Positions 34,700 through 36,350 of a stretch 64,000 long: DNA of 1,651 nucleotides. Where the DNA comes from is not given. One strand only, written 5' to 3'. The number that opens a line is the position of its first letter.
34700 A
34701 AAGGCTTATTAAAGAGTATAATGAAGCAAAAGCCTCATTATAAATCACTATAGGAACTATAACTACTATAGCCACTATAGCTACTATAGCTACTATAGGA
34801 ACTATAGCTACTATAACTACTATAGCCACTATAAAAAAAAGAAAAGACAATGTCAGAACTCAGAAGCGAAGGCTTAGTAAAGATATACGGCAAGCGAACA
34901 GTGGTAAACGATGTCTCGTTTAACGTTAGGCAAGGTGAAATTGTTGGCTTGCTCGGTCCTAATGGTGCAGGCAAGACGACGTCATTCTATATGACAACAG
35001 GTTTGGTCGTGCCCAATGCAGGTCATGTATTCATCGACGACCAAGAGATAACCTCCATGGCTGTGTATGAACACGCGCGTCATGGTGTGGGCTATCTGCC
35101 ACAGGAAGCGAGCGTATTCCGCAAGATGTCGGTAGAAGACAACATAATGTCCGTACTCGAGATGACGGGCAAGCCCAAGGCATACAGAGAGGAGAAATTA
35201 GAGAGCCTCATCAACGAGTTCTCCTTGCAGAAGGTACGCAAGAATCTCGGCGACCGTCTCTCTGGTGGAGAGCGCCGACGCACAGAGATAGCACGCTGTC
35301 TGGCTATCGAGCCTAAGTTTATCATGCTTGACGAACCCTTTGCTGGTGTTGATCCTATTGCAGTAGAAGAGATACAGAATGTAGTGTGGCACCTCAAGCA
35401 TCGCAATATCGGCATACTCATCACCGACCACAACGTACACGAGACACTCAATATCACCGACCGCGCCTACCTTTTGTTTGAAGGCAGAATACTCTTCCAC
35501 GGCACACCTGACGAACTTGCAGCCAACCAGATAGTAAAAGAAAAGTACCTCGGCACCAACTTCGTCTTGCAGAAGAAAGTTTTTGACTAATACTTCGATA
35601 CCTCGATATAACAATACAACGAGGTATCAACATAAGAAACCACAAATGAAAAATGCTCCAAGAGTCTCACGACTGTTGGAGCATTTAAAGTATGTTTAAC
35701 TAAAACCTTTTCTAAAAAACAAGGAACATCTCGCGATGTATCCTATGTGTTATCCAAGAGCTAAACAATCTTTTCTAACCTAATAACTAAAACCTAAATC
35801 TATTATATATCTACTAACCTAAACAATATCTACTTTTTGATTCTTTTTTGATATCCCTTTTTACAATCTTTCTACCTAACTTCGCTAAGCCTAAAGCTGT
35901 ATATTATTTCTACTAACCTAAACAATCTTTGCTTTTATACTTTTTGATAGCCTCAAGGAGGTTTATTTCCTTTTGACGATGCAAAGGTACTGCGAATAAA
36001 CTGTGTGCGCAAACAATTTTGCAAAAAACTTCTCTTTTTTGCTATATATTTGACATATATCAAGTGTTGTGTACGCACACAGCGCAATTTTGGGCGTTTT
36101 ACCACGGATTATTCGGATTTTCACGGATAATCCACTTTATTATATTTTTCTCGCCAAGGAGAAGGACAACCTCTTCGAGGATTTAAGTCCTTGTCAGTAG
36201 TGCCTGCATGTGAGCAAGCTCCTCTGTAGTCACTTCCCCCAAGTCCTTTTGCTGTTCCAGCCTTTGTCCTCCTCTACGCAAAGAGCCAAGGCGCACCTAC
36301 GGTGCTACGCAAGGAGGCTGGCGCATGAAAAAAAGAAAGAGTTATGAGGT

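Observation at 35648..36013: Candidate multi-seed sRNA antisense to the leader of a pectate lyase gene 13 kb away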

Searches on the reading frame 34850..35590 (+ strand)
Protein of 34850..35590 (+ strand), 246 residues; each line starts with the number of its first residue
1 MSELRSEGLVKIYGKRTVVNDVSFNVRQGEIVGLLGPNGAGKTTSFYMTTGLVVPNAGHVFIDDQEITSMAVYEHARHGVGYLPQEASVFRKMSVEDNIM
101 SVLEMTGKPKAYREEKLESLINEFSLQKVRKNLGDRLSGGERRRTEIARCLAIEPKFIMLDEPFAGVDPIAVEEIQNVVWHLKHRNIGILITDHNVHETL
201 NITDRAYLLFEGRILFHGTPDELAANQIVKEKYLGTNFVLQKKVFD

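Call 10: search_protein_families(library=pfam, proteins=[window:34850-35590:+])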
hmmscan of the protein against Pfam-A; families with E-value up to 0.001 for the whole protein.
window:34850-35590:+ (246 aa): 1 family
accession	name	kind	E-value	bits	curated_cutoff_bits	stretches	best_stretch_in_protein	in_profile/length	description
PF00005.33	ABC_tran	-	1.8e-34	119.7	25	1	19-165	1-137/137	ABC transporter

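Call 60: find_encoding_contigs(protein=window:34850-35590:+, flank=2500, max_places=8)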
Protein window:34850-35590:+ (246 aa): 23 contigs read that carry it; 8 places shown.
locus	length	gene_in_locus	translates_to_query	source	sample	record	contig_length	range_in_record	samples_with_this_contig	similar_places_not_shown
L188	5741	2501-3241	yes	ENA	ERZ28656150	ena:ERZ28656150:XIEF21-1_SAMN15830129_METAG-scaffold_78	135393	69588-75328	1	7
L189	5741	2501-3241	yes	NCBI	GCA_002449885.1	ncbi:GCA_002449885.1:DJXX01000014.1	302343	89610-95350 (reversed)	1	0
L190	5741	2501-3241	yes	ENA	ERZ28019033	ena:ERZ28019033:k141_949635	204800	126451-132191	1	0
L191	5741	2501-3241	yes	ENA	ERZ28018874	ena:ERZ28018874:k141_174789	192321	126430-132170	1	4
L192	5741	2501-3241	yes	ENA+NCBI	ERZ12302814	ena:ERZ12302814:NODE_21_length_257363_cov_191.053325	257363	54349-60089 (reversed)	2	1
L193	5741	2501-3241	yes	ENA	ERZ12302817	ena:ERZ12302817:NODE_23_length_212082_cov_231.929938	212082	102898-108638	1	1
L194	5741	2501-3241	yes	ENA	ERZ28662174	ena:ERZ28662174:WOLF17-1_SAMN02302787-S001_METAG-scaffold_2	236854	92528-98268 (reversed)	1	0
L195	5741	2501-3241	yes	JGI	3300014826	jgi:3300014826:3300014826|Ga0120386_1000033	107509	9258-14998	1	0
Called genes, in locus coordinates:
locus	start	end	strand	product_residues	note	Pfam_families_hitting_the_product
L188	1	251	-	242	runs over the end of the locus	PF03099:BPL_LplA_LipB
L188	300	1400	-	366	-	PF08885:GSCFA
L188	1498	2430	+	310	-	PF00478:IMPDH (weak), PF03060:NMO, PF01070:FMN_dh (weak)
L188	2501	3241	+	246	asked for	PF00005:ABC_tran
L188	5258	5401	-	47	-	-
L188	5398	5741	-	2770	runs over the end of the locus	PF13287:Fn3_assoc (weak), PF13290:CHB_HEX_C_1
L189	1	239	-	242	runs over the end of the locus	PF03099:BPL_LplA_LipB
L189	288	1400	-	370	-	PF08885:GSCFA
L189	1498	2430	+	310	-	PF00478:IMPDH (weak), PF03060:NMO, PF01070:FMN_dh (weak)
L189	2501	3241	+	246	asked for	PF00005:ABC_tran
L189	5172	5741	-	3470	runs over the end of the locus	-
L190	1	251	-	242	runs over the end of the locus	PF03099:BPL_LplA_LipB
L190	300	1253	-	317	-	PF08885:GSCFA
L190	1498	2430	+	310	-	PF00478:IMPDH (weak), PF03060:NMO, PF01070:FMN_dh (weak)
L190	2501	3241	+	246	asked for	PF00005:ABC_tran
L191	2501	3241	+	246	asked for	PF00005:ABC_tran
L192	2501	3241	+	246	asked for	PF00005:ABC_tran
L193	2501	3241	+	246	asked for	PF00005:ABC_tran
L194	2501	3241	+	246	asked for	PF00005:ABC_tran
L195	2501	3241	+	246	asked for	PF00005:ABC_tran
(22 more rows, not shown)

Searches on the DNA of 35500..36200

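Call 22: search_rna_families(source=window, start=35500, end=36200, threshold=evalue, max_evalue=10, show_alignments=3)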
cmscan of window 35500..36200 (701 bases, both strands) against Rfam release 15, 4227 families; matches with E-value up to 10: 9.
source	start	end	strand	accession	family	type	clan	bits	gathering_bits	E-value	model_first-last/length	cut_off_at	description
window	35642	35688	-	RF00489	ctRNA_p42d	Gene; antisense;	-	24.6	50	0.0061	1-46/46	no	ctRNA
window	36096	36200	+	RF03155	TD-1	Cis-reg;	CL00124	24.1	64.5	0.13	1-108/120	3'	TD-1 RNA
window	35631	35700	-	RF00708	mir-450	Gene; miRNA;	-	19.9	60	1.5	1-78/78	no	mir-450 microRNA precursor family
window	35651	35784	-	RF04180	BTnc231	Gene; sRNA;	-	19.5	80.4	0.16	1-154/154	no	Bacteroides sRNA BTnc231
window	35893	36026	-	RF02921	RT-14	Gene; sRNA;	-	17.7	48.1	8.6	1-144/144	no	RT-14 RNA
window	35688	35729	+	RF02098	DGCR5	Gene; lncRNA;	-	16.6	50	2.2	1-49/49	no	DiGeorge syndrome critical region gene 5 conserved region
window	36089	36200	-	RF02777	OppA_thermometer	Cis-reg; thermoregulator;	-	16.3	290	0.059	190-304/304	5'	OppA 5' UTR thermometer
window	35587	35692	+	RF02312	TtnuHACA5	Gene; snRNA; snoRNA; HACA-box;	-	14.8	100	7.5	1-132/132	no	Tetrahymena snoRNA TtnuHACA5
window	35700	35728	+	RF00522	PreQ1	Cis-reg; riboswitch;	-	14.5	39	4.2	1-45/45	no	PreQ1 (pre queuosine) riboswitch aptamer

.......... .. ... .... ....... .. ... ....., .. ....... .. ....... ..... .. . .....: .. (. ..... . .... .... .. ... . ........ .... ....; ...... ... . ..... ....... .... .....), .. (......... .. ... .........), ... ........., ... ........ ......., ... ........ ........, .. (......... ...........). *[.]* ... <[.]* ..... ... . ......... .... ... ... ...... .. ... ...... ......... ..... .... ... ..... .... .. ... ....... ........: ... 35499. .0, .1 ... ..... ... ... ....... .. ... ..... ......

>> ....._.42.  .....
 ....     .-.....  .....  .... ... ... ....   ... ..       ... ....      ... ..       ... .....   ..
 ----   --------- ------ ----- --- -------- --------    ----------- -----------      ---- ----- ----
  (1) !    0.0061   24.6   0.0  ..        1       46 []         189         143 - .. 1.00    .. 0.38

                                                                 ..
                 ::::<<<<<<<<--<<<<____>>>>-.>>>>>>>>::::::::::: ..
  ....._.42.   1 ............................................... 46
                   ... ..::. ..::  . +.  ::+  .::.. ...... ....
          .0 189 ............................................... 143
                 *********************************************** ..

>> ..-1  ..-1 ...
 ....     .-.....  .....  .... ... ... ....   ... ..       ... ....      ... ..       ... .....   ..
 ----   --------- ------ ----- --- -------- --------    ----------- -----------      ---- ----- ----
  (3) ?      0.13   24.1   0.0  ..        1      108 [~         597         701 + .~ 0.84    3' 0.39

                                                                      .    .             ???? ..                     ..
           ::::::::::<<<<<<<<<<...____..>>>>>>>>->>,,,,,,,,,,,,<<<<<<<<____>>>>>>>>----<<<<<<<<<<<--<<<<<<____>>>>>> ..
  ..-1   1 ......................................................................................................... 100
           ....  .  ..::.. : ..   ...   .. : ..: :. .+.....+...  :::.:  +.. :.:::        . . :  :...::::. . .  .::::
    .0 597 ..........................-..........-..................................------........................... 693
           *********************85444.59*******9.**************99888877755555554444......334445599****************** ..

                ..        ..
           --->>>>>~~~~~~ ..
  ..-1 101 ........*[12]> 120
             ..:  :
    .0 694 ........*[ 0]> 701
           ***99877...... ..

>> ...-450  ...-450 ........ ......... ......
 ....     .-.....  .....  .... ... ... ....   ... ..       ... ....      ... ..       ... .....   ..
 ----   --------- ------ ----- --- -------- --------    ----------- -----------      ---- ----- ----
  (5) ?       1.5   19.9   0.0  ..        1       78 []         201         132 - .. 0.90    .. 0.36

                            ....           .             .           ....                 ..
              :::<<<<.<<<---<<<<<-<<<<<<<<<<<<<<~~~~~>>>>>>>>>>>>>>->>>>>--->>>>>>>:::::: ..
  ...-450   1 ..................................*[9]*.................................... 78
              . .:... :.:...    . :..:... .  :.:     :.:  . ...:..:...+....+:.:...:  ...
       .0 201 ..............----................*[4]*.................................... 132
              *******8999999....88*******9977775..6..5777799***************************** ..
